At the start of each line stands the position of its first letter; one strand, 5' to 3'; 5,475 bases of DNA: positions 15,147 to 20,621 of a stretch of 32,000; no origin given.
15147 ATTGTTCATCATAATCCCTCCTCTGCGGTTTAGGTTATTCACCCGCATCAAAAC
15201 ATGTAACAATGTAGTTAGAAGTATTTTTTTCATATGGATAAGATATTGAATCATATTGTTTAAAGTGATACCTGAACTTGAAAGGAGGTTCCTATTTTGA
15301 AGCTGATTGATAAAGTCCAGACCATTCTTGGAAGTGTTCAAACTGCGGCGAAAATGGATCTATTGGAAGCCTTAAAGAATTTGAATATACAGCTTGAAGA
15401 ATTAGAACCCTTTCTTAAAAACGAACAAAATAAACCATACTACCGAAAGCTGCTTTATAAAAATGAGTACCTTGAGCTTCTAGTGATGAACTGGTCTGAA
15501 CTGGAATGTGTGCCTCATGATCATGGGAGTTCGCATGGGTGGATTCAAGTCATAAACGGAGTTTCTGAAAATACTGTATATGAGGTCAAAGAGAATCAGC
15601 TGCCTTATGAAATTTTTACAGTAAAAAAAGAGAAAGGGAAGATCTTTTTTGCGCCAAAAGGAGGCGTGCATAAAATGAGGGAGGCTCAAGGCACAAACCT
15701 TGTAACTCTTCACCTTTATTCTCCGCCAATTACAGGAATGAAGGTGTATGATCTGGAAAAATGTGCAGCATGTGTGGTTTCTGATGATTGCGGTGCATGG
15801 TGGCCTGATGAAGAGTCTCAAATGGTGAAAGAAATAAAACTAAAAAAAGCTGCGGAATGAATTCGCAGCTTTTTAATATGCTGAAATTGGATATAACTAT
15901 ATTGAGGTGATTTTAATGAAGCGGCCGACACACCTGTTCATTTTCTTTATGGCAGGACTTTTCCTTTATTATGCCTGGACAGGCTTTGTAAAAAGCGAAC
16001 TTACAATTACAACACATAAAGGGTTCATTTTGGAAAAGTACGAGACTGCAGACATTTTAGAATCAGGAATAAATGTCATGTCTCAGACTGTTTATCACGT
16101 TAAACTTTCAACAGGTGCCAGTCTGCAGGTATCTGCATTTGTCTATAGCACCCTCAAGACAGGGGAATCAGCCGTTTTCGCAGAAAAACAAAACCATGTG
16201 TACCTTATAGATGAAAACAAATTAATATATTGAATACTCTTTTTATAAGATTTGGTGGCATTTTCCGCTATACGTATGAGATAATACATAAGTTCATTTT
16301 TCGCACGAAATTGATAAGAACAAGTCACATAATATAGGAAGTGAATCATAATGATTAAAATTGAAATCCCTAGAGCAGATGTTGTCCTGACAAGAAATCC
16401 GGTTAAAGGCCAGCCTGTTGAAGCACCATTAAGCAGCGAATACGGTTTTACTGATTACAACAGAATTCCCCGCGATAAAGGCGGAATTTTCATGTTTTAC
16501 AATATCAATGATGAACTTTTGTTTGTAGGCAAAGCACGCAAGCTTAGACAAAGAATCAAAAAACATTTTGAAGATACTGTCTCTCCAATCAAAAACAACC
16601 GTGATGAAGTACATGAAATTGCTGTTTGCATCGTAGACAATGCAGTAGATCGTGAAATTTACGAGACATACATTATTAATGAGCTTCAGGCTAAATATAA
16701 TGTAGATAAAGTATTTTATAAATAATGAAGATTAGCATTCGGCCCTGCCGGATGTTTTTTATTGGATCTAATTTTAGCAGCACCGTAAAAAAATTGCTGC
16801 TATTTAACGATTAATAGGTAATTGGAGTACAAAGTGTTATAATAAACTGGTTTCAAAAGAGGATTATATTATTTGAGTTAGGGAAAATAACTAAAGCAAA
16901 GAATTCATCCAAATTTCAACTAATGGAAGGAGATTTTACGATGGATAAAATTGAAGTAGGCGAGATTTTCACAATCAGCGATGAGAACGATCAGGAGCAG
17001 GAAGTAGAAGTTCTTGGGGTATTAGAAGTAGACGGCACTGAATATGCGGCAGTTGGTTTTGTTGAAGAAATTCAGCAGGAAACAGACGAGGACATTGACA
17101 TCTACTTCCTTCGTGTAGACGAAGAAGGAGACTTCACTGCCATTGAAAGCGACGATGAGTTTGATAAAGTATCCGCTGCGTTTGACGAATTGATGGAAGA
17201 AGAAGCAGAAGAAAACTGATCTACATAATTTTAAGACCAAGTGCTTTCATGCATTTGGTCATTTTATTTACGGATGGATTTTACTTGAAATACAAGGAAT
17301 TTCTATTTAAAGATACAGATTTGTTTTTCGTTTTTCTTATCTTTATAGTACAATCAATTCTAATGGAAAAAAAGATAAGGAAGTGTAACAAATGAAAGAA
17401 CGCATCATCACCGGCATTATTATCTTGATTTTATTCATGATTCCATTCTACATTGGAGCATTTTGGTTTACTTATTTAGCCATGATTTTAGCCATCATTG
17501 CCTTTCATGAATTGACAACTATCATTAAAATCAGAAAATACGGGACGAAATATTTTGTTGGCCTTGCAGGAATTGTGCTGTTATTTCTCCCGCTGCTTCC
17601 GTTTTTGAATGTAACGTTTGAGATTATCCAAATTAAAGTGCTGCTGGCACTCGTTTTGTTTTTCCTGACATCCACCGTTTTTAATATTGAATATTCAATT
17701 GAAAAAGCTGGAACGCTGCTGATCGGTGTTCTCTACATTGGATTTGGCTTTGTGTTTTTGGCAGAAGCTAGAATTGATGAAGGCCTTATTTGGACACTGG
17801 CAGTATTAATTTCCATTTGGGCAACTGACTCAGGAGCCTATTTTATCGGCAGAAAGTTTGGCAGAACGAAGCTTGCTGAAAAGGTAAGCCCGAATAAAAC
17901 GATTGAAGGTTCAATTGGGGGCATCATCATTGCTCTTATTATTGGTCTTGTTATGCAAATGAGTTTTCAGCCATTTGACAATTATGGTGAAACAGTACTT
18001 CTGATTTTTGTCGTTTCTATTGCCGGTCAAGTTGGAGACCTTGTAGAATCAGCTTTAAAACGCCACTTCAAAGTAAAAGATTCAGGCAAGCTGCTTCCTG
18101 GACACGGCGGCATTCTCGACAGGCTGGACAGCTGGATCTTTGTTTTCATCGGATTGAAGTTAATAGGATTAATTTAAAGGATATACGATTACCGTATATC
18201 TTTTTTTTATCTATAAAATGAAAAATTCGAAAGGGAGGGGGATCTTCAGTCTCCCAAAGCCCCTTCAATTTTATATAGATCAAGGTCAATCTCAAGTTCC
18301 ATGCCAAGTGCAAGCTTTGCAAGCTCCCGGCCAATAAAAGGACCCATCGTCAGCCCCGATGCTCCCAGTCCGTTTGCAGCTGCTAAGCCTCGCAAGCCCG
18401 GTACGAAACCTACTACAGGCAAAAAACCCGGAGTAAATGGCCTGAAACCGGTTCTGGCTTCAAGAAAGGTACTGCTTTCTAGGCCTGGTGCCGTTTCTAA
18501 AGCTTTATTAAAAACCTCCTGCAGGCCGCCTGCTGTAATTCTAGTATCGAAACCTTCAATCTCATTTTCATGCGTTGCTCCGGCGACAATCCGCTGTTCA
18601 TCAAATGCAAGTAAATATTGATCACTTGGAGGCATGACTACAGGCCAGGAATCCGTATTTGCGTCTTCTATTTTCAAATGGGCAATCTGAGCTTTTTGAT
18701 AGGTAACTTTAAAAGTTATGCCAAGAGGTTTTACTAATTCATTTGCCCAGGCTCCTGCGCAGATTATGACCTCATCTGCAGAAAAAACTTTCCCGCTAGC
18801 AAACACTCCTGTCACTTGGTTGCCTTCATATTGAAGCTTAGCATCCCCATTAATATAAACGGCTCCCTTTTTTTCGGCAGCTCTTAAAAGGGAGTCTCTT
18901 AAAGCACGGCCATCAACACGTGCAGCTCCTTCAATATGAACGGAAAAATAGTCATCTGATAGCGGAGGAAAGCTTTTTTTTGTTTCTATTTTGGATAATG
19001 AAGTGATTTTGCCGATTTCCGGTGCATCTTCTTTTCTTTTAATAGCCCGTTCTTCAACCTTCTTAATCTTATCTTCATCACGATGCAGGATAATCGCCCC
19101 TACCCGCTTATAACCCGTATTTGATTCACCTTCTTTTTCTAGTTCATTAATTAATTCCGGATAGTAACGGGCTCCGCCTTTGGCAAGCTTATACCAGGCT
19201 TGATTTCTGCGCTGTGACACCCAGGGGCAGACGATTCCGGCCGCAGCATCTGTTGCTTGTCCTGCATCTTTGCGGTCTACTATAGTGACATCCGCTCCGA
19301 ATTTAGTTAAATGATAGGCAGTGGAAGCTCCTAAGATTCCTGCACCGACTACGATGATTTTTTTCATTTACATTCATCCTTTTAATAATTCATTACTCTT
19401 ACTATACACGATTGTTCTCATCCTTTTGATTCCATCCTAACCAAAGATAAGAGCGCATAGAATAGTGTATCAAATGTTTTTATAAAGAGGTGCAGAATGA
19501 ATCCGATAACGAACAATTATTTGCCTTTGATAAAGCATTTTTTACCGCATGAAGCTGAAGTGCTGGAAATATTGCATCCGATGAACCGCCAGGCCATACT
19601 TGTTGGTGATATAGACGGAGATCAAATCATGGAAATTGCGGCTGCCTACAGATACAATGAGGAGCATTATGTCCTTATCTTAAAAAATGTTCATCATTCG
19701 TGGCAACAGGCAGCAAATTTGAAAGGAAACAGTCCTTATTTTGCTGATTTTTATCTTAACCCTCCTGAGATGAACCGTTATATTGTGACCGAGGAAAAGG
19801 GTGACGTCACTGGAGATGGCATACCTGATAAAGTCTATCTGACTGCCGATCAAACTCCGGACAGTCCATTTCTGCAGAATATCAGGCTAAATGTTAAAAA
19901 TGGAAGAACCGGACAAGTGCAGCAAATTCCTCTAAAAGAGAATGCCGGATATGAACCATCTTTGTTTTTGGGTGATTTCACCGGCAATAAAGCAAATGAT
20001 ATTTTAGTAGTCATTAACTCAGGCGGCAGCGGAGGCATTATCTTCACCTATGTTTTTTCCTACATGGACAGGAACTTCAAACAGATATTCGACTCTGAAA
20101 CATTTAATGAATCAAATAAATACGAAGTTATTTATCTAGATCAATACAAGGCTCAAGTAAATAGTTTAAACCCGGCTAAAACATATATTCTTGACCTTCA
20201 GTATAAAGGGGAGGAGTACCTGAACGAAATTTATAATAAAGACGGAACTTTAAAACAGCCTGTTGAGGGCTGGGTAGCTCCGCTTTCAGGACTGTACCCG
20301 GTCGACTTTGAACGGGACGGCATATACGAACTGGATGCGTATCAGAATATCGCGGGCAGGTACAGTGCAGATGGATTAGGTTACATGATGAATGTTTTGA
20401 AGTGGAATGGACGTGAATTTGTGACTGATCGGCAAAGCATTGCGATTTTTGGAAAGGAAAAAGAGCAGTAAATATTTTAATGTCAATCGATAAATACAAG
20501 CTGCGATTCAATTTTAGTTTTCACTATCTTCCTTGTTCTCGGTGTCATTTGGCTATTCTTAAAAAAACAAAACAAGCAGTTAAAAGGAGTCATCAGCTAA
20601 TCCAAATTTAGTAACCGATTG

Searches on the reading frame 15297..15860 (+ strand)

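Call 48: search_protein_families(library=pfam, proteins=[window:15297-15860:+], max_evalue=0.001)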
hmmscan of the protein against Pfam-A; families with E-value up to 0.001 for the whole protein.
window:15297-15860:+ (187 aa): 1 family
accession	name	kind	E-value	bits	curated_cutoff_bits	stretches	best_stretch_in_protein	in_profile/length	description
PF05995.18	CDO_I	-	2e-08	34.4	23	1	17-152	27-168/170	Cysteine dioxygenase type I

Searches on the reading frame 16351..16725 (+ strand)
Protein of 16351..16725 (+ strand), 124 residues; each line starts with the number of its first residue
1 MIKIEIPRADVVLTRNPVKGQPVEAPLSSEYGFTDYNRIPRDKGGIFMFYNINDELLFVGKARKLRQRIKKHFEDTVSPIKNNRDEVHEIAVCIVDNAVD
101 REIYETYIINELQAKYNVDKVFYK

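Call 47: search_protein_families(library=pfam, proteins=[window:16351-16725:+], max_evalue=0.001)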
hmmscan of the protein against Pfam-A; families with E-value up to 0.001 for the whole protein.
window:16351-16725:+ (124 aa): 1 family
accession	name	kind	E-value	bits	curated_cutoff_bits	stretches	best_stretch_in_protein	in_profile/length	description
PF01541.30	GIY-YIG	-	8.2e-12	45.7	22.6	1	43-117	1-78/78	GIY-YIG catalytic domain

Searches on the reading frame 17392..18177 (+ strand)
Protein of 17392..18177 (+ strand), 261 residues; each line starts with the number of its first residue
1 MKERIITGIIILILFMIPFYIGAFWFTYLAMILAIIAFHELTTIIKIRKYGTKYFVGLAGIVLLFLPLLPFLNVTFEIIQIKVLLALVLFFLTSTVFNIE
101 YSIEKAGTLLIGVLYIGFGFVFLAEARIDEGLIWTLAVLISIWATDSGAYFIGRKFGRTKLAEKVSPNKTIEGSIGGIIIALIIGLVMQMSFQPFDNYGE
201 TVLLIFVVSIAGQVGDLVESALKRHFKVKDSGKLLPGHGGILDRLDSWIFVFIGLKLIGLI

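Call 47: search_protein_families(library=pfam, proteins=[window:17392-18177:+], max_evalue=0.001)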
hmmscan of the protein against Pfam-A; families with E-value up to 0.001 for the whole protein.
window:17392-18177:+ (261 aa): 1 family
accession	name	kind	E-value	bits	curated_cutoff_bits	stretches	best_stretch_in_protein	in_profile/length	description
PF01148.25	CTP_transf_1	-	4.2e-71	240.3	24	1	2-254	1-256/264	Cytidylyltransferase family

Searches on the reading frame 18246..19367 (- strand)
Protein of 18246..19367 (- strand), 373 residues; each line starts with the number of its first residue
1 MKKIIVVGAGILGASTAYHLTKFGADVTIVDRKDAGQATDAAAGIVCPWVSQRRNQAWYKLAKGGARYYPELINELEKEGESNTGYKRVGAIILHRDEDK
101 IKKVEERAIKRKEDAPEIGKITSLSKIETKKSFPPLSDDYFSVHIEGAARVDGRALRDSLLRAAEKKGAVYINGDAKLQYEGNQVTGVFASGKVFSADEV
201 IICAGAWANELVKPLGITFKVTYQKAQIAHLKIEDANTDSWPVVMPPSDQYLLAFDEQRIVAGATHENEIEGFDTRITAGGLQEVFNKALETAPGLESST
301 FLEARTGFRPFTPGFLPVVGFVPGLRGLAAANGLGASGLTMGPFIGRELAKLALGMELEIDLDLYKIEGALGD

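Call 47: search_protein_families(library=pfam, proteins=[window:18246-19367:-], max_evalue=0.001)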
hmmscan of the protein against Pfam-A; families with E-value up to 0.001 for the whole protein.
window:18246-19367:- (373 aa): 9 families
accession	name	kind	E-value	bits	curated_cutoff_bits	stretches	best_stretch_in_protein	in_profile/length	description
PF01266.30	DAO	-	9.3e-60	203.4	27.9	1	3-352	1-353/353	FAD dependent oxidoreductase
PF07992.20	Pyr_redox_2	-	2.3e-07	31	26.1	1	2-34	143-175/291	Pyridine nucleotide-disulphide oxidoreductase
PF00070.33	Pyr_redox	-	7.9e-06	26.7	22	1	3-35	1-33/82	Pyridine nucleotide-disulphide oxidoreductase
PF13450.12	NAD_binding_8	-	3.7e-05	24.4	21.9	1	6-34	1-29/68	NAD(P)-binding Rossmann-like domain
PF01494.25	FAD_binding_3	-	0.00028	20.7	22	0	3-37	3-37/349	FAD binding domain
PF21799.2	MurD-like_N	-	0.0004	21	27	0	2-40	1-39/88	Mur ligase MurD-like, N-terminal domain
PF02737.24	3HCDH_N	-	0.00043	20.7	22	1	3-36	1-34/180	3-hydroxyacyl-CoA dehydrogenase, NAD binding domain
PF02558.23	ApbA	-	0.00049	20.2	22.2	0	4-34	1-31/150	Ketopantoate reductase PanE/ApbA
PF13738.12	Pyr_redox_3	-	0.0006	19.6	30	0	2-60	165-224/305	Pyridine nucleotide-disulphide oxidoreductase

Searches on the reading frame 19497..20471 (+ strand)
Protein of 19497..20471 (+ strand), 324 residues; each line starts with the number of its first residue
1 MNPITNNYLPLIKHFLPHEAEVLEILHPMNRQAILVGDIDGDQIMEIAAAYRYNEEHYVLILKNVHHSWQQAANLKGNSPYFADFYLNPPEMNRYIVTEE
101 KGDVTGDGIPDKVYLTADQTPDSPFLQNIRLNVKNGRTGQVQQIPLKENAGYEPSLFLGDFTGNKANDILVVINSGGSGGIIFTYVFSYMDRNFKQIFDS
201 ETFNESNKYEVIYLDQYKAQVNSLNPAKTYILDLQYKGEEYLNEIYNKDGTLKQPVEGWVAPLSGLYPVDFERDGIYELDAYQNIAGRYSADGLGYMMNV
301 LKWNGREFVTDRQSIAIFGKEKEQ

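Call 47: search_protein_families(library=pfam, proteins=[window:19497-20471:+], max_evalue=0.001)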
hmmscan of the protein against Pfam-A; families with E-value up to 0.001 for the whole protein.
window:19497-20471:+ (324 aa): 2 families
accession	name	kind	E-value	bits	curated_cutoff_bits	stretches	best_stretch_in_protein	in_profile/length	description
PF13517.12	FG-GAP_3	-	4.3e-10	40.5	26.9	1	103-171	1-61/61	FG-GAP-like repeat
PF01839.29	FG-GAP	-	1.5e-05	25.2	22.1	0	102-120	8-25/37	FG-GAP repeat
